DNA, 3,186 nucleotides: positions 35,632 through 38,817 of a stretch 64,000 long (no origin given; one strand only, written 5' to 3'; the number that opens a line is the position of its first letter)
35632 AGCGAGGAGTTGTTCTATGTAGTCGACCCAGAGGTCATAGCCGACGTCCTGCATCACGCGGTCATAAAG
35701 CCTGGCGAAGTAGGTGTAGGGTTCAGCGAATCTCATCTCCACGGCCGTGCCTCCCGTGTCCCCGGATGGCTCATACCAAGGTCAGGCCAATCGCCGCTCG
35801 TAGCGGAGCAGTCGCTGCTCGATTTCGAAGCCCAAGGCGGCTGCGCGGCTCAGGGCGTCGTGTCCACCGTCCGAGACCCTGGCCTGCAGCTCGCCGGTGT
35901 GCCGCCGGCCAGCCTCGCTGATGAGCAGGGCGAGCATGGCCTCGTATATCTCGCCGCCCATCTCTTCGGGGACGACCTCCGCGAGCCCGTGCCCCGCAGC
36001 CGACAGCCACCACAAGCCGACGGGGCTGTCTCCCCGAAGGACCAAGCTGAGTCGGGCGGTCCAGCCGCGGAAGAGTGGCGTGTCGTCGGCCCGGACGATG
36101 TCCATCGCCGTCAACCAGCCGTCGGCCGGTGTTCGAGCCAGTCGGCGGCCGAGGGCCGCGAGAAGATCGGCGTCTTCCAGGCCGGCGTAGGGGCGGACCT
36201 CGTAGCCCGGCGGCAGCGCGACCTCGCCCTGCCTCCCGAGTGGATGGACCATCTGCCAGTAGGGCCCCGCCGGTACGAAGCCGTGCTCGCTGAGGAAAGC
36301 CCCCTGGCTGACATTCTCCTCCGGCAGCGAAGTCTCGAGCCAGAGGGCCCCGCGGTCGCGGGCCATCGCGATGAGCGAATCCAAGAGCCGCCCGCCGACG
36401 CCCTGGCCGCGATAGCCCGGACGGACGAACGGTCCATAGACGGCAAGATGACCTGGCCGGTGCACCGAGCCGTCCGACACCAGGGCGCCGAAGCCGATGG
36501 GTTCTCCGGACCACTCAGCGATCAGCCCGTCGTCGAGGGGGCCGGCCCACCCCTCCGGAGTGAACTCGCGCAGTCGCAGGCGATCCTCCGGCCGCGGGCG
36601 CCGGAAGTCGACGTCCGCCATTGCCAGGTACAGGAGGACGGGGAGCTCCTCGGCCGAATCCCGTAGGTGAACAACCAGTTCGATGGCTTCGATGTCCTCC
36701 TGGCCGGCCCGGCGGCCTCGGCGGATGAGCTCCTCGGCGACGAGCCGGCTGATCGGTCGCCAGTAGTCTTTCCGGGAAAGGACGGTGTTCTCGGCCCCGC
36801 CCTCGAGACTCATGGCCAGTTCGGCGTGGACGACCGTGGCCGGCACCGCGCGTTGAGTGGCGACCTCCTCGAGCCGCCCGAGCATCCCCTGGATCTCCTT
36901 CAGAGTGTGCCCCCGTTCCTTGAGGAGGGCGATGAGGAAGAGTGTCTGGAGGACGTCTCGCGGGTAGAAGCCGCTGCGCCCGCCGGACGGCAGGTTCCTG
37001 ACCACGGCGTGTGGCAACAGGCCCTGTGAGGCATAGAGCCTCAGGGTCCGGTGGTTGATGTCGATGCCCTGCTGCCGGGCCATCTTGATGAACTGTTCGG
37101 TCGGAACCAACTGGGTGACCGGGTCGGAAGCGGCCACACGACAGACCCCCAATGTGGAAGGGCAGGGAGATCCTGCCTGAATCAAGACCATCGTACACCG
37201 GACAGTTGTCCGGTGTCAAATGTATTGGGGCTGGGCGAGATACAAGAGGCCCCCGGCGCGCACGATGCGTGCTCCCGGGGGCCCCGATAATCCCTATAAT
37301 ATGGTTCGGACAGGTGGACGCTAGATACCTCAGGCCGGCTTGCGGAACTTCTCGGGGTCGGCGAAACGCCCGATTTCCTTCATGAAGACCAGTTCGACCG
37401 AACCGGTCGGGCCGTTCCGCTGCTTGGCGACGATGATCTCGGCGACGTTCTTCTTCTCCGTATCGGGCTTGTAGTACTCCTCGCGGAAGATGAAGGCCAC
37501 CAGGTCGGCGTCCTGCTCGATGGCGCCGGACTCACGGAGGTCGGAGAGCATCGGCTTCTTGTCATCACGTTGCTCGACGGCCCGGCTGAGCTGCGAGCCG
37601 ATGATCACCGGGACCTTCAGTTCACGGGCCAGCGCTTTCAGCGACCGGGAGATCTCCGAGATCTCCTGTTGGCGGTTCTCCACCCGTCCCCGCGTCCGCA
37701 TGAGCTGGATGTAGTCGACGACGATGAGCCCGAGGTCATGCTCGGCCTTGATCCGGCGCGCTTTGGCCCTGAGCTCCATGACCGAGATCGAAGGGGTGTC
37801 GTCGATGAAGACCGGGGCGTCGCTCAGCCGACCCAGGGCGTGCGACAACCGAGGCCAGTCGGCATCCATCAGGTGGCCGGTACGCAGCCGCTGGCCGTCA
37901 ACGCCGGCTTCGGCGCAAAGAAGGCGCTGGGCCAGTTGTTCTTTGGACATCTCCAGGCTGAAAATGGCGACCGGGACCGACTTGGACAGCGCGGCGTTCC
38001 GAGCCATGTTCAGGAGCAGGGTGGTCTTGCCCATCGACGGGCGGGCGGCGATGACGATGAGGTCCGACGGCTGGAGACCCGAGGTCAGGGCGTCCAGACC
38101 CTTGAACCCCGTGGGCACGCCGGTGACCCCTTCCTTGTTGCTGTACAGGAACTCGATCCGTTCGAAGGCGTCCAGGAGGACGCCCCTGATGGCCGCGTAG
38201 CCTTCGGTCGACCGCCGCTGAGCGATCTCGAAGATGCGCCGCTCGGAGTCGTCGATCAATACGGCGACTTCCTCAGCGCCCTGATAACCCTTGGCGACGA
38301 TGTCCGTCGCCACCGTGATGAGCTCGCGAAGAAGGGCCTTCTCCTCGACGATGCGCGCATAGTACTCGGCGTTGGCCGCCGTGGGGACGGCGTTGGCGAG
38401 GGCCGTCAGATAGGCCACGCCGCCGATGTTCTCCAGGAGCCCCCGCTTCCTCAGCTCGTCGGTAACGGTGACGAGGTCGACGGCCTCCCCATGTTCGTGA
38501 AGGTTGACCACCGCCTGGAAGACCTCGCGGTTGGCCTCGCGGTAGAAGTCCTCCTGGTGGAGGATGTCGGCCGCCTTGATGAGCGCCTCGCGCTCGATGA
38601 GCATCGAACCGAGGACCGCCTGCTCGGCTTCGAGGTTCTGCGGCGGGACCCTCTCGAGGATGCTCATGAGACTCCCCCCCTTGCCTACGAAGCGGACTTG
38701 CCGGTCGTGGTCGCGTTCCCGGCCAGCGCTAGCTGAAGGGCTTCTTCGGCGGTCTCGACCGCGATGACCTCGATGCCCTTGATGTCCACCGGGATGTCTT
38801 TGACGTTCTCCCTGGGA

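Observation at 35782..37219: MerR-HTH/GNAT fusion with a textbook MerR operator in its own promoter spacer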

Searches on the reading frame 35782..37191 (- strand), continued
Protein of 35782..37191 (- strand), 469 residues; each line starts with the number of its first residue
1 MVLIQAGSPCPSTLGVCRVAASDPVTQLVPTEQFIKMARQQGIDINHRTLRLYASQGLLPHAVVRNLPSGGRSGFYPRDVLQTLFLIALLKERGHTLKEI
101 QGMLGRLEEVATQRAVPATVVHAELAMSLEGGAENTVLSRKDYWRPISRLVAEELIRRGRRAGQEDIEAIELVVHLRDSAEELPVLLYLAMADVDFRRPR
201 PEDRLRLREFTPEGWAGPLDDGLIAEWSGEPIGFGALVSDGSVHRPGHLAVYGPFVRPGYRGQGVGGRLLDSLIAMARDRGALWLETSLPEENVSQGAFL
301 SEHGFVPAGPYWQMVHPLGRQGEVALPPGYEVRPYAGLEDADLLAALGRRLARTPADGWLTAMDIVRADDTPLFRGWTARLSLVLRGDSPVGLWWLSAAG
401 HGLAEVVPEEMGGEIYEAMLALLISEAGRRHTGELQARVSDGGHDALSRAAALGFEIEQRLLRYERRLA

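Call 66: find_encoding_contigs(protein=P0011, flank=3500, max_places=1)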
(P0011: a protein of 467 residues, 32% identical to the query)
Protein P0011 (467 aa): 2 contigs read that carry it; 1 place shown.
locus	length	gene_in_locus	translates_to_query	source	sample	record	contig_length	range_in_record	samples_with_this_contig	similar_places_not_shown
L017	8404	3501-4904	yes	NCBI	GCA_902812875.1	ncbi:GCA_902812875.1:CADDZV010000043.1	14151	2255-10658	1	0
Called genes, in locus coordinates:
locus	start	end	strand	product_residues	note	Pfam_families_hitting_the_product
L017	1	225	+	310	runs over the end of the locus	PF09991:DUF2232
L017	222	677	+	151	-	PF01281:Ribosomal_L9_N, PF03948:Ribosomal_L9_C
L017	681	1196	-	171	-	PF10628:CotE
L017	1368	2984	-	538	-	PF00118:Cpn60_TCP1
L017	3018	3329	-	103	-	PF00166:Cpn10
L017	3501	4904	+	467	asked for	PF13411:MerR_1, PF00583:Acetyltransf_1 (faint)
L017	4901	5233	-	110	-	PF13490:zf-HC2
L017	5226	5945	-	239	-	PF04542:Sigma70_r2, PF08281:Sigma70_r4_2, PF04545:Sigma70_r4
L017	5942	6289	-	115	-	PF13490:zf-HC2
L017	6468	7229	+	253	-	PF05175:MTS (weak), PF13489:Methyltransf_23, PF05401:NodS (weak), PF03848:TehB (weak), PF08241:Methyltransf_11, PF08242:Methyltransf_12, PF13649:Methyltransf_25, PF13847:Methyltransf_31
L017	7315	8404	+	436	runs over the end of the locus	PF00709:Adenylsucc_synt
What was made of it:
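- One family member lies divergent from groES-groEL (call 66).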

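Call 80: list_cluster_members(proteins=[P0004, P0005, P0006, P0007, P0008, P0009, P0010, P0011, P0012, P0154])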
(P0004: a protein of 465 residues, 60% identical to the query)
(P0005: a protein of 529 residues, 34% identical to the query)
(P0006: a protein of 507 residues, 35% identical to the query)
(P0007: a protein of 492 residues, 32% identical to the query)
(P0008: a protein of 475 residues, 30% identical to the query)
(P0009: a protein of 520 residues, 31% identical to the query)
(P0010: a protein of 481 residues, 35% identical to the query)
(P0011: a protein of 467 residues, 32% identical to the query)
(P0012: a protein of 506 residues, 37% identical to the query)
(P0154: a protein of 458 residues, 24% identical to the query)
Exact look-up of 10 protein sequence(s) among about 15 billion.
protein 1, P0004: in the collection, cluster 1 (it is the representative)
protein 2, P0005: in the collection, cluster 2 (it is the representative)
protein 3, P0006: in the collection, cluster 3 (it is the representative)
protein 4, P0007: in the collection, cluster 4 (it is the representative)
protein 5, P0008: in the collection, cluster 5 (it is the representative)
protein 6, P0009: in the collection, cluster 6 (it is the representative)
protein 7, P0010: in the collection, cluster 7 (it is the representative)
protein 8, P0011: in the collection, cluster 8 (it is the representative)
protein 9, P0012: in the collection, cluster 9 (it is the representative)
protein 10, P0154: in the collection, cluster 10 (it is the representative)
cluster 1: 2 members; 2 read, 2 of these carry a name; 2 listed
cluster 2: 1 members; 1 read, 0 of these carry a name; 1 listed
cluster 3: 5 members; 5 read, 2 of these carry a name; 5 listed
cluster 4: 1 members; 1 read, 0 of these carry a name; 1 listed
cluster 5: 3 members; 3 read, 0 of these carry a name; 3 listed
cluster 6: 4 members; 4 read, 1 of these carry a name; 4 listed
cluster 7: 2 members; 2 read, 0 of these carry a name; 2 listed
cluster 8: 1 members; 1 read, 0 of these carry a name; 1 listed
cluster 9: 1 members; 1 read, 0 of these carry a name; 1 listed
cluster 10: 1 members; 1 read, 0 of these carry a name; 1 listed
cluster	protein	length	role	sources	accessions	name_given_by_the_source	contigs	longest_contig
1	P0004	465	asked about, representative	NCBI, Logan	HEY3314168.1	MAG TPA: GNAT family N-acetyltransferase [Bacillota bacterium]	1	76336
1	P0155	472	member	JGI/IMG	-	GNAT superfamily N-acetyltransferase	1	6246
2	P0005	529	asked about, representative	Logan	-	-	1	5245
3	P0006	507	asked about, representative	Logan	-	-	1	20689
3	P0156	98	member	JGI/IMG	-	GNAT superfamily N-acetyltransferase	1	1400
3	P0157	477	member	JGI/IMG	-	GNAT superfamily N-acetyltransferase/DNA-binding transcriptional MerR regulator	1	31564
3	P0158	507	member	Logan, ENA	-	-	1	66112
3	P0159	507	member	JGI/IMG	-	-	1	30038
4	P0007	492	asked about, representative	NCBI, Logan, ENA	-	-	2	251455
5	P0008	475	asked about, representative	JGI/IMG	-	-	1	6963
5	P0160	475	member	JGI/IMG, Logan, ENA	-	-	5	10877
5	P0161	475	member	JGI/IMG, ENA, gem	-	-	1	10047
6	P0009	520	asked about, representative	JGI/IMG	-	-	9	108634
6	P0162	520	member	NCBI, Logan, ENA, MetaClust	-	\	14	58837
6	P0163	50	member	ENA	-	-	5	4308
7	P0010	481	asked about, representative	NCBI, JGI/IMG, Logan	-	-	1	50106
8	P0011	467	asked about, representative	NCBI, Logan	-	-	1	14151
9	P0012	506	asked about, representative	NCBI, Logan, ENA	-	-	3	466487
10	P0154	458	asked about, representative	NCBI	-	-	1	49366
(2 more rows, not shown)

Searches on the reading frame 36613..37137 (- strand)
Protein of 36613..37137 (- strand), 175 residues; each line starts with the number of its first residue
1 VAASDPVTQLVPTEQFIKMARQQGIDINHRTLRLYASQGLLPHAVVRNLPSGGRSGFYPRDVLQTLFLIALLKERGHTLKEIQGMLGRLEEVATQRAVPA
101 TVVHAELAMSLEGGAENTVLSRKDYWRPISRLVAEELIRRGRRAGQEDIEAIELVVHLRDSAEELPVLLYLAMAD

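Call 43: search_solved_structures(query=A4, max_evalue=1, show_alignments=3)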
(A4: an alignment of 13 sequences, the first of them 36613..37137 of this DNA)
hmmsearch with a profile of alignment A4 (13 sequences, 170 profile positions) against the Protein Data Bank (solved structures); distinct sequences matched with E-value up to 1: 40.
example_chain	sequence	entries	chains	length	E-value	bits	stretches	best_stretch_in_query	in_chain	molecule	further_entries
4ua1_A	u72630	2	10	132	1.8e-09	41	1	20-86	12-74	Regulatory protein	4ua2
5gpe_A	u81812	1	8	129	5.8e-06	29.6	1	26-82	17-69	Transcriptional regulator, MerR-family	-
5e01_A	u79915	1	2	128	6.3e-06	29.4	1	18-80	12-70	Uncharacterized HTH-type transcriptional regulator HI_0186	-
5d90_B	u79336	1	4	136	7.3e-06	29.2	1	18-80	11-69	MerR family regulator protein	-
5d8c_A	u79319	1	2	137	7.3e-06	29.2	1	18-80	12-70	MerR family regulator protein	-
3gpv_A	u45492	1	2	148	0.00038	23.7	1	15-83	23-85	Transcriptional regulator, MerR family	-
2zhg_A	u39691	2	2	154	0.0013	21.9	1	15-109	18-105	Redox-sensitive transcriptional activator soxR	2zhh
3nr7_A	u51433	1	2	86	0.0047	20.1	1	55-111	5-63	DNA-binding protein H-NS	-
4r4e_B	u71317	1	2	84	0.0055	19.9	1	20-84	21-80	HTH-type transcriptional regulator GlnR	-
6xl5_G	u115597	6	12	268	0.006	19.8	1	20-107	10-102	MerR family transcriptional regulator EcmrR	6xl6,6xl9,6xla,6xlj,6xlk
1lr1_A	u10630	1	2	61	0.0074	19.5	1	55-105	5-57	dna-binding protein h-ns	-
6jgf_A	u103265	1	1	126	0.009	19.2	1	20-82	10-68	CadR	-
4wls_A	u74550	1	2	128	0.0094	19.1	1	22-106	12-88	HTH-type transcriptional regulator CueR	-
6jyw_A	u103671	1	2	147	0.012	18.8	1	20-82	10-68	CadR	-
6jgv_A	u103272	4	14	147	0.012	18.8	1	20-82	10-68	CadR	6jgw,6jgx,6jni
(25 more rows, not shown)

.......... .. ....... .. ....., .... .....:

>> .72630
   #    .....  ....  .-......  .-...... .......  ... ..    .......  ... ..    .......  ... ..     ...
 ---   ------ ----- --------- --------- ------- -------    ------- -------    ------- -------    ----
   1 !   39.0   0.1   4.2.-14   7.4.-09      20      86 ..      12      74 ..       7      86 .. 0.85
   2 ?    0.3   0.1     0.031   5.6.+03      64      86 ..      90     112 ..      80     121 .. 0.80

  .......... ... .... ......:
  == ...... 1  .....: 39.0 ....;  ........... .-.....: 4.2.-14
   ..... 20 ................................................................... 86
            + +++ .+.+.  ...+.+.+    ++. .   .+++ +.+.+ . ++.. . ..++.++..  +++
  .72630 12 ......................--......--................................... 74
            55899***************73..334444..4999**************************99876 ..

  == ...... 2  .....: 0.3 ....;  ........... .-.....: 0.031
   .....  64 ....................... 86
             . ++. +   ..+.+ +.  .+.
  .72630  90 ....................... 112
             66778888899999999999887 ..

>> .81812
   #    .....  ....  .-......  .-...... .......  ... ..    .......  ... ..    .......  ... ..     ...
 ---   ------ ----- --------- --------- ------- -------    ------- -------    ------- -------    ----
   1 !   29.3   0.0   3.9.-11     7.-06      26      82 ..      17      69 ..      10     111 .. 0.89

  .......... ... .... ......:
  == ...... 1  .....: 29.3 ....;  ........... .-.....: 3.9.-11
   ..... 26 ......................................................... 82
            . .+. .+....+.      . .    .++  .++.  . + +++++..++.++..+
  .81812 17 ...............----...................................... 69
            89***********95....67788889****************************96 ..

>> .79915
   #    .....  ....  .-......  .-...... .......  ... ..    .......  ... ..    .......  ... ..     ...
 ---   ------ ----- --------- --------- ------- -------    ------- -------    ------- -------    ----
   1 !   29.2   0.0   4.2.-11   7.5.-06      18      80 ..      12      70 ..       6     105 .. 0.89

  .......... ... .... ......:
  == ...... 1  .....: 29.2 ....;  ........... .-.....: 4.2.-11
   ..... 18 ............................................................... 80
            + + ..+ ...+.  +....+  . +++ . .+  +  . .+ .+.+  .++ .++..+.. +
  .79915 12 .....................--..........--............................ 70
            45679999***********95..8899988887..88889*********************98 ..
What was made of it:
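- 36916..37101 (-): MerR-type winged helix-turn-helix (residues 13-74 of the 451-aa protein). A profile search of PDB sequences gives Bacillus MerR 4ua1 at E = 1.8e-9, then PbrR, NmlR, SoxR, EcmrR and CueR (call 43).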

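Call 50: predict_structure(alignment_id=A4)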
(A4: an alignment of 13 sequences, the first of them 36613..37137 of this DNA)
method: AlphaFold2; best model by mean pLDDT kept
length: 175 residues; sequences in the alignment: 13
mean_pLDDT: 82.2   pTM: 0.59
mean pLDDT of the five models: 82.2, 81.9, 80.7, 80.2, 78.8
residues with pLDDT >= 90: 73; 70-90: 74; 50-70: 12; < 50: 16
segments of 3 or more residues with pLDDT < 50: 1-6, 114-122
pLDDT, mean of each block of 10 residues (from residue 1): 53 94 92 95 90 90 93 91 94 91 83 52 64 84 77 84 79 61
secondary structure, 60 per line:
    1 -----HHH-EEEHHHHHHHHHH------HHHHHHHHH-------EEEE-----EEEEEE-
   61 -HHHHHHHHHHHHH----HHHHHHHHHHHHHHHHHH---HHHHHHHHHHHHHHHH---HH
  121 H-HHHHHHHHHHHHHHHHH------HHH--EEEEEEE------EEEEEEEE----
elements in order: E10-12 H13-22 H29-37 E45-48 E54-59 H62-74 H79-96 H100-115 H123-139 E151-157 E164-171

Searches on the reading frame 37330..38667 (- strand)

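Call 3: search_protein_families(library=pfam, proteins=[window:37330-38667:-], max_evalue=0.01)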
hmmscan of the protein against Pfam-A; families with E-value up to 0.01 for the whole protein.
window:37330-38667:- (445 aa): 5 families
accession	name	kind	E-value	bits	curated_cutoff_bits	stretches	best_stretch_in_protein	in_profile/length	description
PF03796.21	DnaB_C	-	6.6e-115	383.3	27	1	183-437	1-255/255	DnaB-like helicase C terminal domain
PF00772.26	DnaB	-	1.4e-37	128.3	23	1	8-109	2-103/103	DnaB-like helicase N terminal domain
PF13481.12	AAA_25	-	4.1e-14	53.1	27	1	196-356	27-186/195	AAA domain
PF06745.19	ATPase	-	1.4e-06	28.3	26.6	1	184-362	1-166/231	KaiC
PF08423.17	Rad51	-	0.0007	19.4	22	1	297-365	107-180/244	Rad51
